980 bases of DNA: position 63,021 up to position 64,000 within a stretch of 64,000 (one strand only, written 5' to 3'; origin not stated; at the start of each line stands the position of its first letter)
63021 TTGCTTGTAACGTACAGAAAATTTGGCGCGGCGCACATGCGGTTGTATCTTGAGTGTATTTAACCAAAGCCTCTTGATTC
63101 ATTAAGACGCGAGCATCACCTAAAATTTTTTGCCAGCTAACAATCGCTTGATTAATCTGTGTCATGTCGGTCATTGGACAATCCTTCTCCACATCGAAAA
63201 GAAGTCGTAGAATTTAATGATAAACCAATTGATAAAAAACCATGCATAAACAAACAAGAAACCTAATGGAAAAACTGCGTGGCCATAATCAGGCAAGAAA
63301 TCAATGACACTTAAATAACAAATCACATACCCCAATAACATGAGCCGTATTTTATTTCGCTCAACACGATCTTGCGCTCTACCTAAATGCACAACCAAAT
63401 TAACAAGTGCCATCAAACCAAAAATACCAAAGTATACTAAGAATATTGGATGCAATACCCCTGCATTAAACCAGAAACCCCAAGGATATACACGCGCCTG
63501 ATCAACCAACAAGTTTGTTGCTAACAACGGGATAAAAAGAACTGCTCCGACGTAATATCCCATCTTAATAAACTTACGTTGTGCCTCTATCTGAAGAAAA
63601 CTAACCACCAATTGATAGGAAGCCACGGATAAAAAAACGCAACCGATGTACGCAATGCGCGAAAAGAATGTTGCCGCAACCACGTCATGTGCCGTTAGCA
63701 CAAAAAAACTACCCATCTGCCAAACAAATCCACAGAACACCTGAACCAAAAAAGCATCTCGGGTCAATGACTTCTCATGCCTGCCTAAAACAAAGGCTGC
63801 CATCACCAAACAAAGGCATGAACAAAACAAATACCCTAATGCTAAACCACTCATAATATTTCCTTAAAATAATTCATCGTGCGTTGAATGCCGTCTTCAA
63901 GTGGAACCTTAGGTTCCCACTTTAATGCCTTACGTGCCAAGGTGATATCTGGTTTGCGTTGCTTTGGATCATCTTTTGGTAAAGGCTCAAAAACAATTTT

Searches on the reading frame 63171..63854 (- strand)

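Call 71: search_protein_families(library=pfam, proteins=[window:63171-63854:-], max_evalue=0.01)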
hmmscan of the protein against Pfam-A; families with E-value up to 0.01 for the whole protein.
window:63171-63854:- (227 aa): 1 family
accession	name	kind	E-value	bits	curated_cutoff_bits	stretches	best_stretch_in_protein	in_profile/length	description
PF16927.11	HisKA_7TM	-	3.9e-12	46.9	28.6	1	9-217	3-221/224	N-terminal 7TM region of histidine kinase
